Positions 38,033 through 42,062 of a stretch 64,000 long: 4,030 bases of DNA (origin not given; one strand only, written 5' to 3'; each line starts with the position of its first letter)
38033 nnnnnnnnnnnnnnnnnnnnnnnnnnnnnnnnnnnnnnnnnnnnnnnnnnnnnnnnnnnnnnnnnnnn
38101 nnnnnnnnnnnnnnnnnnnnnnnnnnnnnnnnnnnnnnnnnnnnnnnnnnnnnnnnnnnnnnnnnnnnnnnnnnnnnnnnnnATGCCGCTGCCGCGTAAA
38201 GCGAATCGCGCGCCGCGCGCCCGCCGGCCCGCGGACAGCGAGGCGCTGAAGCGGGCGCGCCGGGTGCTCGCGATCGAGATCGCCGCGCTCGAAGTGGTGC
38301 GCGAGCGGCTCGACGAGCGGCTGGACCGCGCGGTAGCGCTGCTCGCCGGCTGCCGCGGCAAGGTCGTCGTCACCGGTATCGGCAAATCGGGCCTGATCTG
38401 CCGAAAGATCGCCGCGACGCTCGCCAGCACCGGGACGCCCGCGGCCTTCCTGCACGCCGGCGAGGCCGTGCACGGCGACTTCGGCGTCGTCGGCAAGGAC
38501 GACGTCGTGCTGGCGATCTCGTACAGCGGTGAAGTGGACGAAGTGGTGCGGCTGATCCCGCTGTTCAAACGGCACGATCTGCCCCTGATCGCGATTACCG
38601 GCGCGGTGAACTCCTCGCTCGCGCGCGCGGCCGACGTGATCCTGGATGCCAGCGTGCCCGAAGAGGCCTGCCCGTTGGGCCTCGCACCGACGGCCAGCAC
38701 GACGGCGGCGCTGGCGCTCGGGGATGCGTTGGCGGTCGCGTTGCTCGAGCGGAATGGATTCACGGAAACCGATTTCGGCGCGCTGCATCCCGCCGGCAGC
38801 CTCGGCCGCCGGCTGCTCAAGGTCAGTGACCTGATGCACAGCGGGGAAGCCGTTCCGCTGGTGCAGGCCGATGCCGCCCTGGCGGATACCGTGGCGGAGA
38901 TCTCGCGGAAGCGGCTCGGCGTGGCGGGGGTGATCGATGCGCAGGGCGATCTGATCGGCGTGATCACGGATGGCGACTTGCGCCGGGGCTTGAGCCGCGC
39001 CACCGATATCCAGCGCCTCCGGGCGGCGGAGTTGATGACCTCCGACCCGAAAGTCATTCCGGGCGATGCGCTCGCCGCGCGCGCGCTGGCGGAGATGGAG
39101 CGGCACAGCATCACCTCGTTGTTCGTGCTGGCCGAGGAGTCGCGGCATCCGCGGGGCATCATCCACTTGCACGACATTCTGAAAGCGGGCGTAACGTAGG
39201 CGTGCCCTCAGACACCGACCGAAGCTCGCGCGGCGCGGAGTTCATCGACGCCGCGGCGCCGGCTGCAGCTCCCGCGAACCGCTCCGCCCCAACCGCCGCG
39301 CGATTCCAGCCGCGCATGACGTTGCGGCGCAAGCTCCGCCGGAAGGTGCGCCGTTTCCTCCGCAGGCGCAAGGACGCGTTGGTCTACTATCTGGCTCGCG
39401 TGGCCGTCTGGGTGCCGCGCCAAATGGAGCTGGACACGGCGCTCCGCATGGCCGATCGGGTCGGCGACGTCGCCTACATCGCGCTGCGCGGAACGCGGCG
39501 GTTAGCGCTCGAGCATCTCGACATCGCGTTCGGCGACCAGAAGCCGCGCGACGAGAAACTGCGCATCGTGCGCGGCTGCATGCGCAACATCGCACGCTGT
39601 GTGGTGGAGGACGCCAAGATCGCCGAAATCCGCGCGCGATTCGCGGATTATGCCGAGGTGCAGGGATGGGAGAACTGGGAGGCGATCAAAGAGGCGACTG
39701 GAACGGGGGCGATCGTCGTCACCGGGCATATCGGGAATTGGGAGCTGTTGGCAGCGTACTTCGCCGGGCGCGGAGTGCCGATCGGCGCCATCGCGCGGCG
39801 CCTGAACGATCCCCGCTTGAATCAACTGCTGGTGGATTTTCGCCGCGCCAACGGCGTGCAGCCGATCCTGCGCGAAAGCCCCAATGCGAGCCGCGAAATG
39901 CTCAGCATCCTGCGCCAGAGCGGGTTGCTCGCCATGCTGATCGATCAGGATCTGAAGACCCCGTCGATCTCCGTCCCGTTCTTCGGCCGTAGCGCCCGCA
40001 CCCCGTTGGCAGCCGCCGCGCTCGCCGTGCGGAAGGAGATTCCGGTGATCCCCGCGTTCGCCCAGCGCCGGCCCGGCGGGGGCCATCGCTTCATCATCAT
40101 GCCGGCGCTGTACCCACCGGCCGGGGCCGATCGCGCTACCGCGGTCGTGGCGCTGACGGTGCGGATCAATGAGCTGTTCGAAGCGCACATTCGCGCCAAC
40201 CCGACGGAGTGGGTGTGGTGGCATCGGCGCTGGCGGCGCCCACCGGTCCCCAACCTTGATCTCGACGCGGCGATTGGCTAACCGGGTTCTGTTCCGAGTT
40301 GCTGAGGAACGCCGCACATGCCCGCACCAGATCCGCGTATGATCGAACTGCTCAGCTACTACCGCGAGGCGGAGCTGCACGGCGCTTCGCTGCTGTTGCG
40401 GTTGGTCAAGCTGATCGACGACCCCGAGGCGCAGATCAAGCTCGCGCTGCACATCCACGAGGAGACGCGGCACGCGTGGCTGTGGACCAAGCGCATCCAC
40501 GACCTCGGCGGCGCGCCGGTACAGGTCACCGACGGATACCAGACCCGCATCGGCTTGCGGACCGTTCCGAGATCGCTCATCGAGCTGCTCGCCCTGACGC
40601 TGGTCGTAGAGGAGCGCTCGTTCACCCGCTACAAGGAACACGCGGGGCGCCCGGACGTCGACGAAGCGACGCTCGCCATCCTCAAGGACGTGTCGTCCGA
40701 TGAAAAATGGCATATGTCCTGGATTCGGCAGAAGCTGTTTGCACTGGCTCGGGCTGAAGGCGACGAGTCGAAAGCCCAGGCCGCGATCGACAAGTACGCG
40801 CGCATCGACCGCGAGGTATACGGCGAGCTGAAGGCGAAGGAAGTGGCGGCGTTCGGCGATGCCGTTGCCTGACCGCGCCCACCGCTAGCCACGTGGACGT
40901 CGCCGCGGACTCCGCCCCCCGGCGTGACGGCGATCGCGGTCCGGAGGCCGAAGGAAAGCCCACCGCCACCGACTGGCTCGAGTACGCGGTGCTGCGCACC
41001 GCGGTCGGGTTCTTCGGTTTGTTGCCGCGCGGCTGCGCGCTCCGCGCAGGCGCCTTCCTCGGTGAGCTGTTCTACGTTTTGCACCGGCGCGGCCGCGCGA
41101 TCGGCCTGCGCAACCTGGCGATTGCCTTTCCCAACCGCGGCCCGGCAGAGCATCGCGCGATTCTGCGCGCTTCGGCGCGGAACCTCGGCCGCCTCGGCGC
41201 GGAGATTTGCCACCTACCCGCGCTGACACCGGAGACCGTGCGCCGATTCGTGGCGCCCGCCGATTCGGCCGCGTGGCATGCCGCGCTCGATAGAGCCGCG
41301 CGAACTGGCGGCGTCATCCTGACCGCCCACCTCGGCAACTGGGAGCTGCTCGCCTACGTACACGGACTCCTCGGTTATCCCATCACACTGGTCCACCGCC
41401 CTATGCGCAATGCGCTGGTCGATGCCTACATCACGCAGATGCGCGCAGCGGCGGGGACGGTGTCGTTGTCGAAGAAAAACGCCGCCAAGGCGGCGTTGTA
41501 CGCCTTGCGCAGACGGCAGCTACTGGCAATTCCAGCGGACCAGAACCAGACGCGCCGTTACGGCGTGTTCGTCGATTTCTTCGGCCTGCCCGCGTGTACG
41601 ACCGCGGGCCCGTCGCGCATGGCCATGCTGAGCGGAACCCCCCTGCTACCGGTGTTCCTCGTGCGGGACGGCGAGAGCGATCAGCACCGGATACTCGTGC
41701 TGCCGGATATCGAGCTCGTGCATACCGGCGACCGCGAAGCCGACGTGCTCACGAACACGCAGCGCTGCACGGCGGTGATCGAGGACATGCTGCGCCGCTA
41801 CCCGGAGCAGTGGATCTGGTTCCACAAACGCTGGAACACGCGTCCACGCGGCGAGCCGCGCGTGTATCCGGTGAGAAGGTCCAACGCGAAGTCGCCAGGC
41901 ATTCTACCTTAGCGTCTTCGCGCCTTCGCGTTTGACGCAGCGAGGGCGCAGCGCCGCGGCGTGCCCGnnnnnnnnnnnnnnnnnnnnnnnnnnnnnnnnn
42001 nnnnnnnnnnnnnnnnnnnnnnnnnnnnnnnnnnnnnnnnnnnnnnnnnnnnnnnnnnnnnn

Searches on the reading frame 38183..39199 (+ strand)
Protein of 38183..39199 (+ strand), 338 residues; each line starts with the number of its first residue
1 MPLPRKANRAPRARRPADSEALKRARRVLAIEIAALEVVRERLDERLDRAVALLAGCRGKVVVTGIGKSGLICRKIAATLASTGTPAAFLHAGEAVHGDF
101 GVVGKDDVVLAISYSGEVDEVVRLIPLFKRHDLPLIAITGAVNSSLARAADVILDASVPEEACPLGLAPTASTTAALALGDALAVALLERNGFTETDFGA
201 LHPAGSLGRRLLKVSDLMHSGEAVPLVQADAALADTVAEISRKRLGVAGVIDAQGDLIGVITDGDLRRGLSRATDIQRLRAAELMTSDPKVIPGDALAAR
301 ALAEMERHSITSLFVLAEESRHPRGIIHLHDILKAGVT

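Call 9: search_protein_families(library=pfam, proteins=[window:38183-39199:+], max_evalue=0.001)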
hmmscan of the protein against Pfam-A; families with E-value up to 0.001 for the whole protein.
window:38183-39199:+ (338 aa): 3 families
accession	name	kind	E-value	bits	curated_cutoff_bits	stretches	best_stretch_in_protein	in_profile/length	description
PF01380.27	SIS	-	5.5e-29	101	25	1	57-186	5-131/131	SIS domain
PF00571.33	CBS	-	1.2e-16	61.2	24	2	282-335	2-54/57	CBS domain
PF13580.11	SIS_2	-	8.9e-05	23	27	0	105-140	103-138/138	SIS domain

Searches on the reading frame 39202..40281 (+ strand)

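Call 9: search_protein_families(library=pfam, proteins=[window:39202-40281:+], max_evalue=0.001)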
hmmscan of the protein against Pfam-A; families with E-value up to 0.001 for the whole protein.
window:39202-40281:+ (359 aa): 1 family
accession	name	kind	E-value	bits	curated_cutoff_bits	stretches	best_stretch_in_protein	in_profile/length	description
PF03279.18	Lip_A_acyltrans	-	5.4e-44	151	22.3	1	61-346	12-295/295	Bacterial lipid A biosynthesis acyltransferase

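Call 30: search_protein_families(library=ncbifam, proteins=[window:39202-40281:+], max_evalue=0.001)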
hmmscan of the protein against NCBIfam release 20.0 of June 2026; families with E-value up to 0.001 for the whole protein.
window:39202-40281:+ (359 aa): 17 families
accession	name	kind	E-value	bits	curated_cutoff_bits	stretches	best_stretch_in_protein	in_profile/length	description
NF005120.0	PRK06553.1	equivalog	1.6e-37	129.5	273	1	43-345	5-307/308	lipid A biosynthesis lauroyl acyltransferase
NF006270.0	PRK08419.1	equivalog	1.7e-34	119.5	248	1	59-346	8-290/298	lipid A biosynthesis lauroyl acyltransferase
NF005919.0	PRK07920.1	equivalog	2.2e-29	102.5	209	1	68-344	18-293/311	phosphatidylinositol mannoside acyltransferase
NF005150.0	PRK06628.1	equivalog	1.3e-25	90.5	350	1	98-346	49-290/290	lipid A biosynthesis lauroyl acyltransferase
TIGR02207.1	lipid_A_htrB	subfamily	3.1e-23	82.6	297.8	1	63-348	16-295/303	LpxL/LpxP family Kdo(2)-lipid IV(A) lauroyl/palmitoleoyl acyltransferase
NF004569.0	PRK05906.1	equivalog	3.6e-23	82.1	439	1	47-346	3-314/454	lipid A biosynthesis lauroyl acyltransferase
NF006487.0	PRK08905.1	equivalog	2.9e-22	79.1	281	1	68-347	6-276/290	lysophospholipid acyltransferase family protein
NF004191.0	PRK05646.1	equivalog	1.4e-20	73.7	491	1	63-348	19-299/310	lipid A biosynthesis lauroyl acyltransferase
NF006437.0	PRK08733.1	equivalog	1.1e-18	67.4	540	1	54-348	14-298/306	LpxL/LpxP family Kdo(2)-lipid IV(A) lauroyl/palmitoleoyl acyltransferase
NF006438.0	PRK08734.1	equivalog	1.6e-18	66.8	363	1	98-348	43-290/305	lauroyl acyltransferase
NF005340.0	PRK06860.1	subfamily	2.6e-15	56.4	398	1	78-346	37-299/309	lipid A biosynthesis lauroyl acyltransferase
NF006432.0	PRK08706.1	equivalog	1.4e-14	54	384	1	68-348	7-282/289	lipid A biosynthesis lauroyl acyltransferase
NF005399.0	PRK06946.1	subfamily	1.4e-12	47.5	343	1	75-348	20-287/294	lipid A biosynthesis lauroyl acyltransferase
NF004190.0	PRK05645.1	equivalog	1.1e-10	41.1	377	1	104-348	48-288/295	lysophospholipid acyltransferase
NF005952.0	PRK08025.1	equivalog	4.1e-09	36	517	1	52-350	11-300/306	kdo(2)-lipid IV(A) palmitoleoyltransferase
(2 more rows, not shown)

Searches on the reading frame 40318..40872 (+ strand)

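Call 9: search_protein_families(library=pfam, proteins=[window:40318-40872:+], max_evalue=0.001)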
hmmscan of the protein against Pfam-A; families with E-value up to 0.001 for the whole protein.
window:40318-40872:+ (184 aa): 1 family
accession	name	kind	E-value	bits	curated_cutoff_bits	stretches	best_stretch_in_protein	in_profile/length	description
PF00210.30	Ferritin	-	0.00021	21.7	24.5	1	44-140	39-136/142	Ferritin-like domain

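Call 30: search_protein_families(library=ncbifam, proteins=[window:40318-40872:+], max_evalue=0.001)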
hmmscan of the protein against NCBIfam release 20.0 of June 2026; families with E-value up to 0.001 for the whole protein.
window:40318-40872:+ (184 aa): 0 families

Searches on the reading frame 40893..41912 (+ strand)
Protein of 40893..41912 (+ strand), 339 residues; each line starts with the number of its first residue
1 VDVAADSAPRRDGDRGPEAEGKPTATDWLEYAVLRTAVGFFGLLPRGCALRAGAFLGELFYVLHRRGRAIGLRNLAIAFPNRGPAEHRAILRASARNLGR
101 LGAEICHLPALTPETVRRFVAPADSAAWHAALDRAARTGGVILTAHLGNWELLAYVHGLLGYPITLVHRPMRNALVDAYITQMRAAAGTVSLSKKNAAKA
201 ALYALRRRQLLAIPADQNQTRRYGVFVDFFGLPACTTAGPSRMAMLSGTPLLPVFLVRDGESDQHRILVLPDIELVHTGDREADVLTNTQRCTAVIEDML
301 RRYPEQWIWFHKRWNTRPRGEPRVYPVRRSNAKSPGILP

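Call 9: search_protein_families(library=pfam, proteins=[window:40893-41912:+], max_evalue=0.001)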
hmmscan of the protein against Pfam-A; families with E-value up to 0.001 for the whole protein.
window:40893-41912:+ (339 aa): 1 family
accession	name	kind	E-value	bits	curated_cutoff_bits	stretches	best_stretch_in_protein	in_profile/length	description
PF03279.18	Lip_A_acyltrans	-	1.1e-47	163.1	22.3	1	25-316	14-295/295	Bacterial lipid A biosynthesis acyltransferase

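Call 30: search_protein_families(library=ncbifam, proteins=[window:40893-41912:+], max_evalue=0.001)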
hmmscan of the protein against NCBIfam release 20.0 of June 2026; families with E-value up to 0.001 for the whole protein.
window:40893-41912:+ (339 aa): 17 families
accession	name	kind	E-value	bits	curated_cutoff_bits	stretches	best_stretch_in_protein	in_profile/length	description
NF006270.0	PRK08419.1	equivalog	7.3e-39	133.8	248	1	40-316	16-290/298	lipid A biosynthesis lauroyl acyltransferase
NF005120.0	PRK06553.1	equivalog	3.1e-38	131.8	273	1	26-315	19-307/308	lipid A biosynthesis lauroyl acyltransferase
NF005399.0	PRK06946.1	subfamily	9.1e-34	117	343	1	37-325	13-294/294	lipid A biosynthesis lauroyl acyltransferase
TIGR02207.1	lipid_A_htrB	subfamily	1e-33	117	297.8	1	28-325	16-303/303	LpxL/LpxP family Kdo(2)-lipid IV(A) lauroyl/palmitoleoyl acyltransferase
NF006432.0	PRK08706.1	equivalog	9.4e-31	107.1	384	1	44-325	14-289/289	lipid A biosynthesis lauroyl acyltransferase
NF006487.0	PRK08905.1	equivalog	5.2e-28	97.9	281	1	35-322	4-280/290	lysophospholipid acyltransferase family protein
NF005340.0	PRK06860.1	subfamily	1.9e-27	96.3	398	1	28-325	22-308/309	lipid A biosynthesis lauroyl acyltransferase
NF004191.0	PRK05646.1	equivalog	1.4e-25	90.1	491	1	44-328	31-309/310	lipid A biosynthesis lauroyl acyltransferase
NF004190.0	PRK05645.1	equivalog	5.7e-25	88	377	1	31-325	6-295/295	lysophospholipid acyltransferase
NF005952.0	PRK08025.1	equivalog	7.6e-24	84.4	517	1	43-325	31-305/306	kdo(2)-lipid IV(A) palmitoleoyltransferase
NF005919.0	PRK07920.1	equivalog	4e-22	78.7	209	1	42-316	23-295/311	phosphatidylinositol mannoside acyltransferase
NF006507.0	PRK08943.1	subfamily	1.7e-21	76.6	337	1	40-326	36-316/322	lipid A biosynthesis (KDO)2-(lauroyl)-lipid IVA acyltransferase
NF006438.0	PRK08734.1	equivalog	3e-21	75.8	363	1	41-322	17-293/305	lauroyl acyltransferase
NF004569.0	PRK05906.1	equivalog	2.1e-19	69.7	439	1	136-316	137-314/454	lipid A biosynthesis lauroyl acyltransferase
NF006437.0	PRK08733.1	equivalog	3.9e-19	68.9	540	1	26-325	17-305/306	LpxL/LpxP family Kdo(2)-lipid IV(A) lauroyl/palmitoleoyl acyltransferase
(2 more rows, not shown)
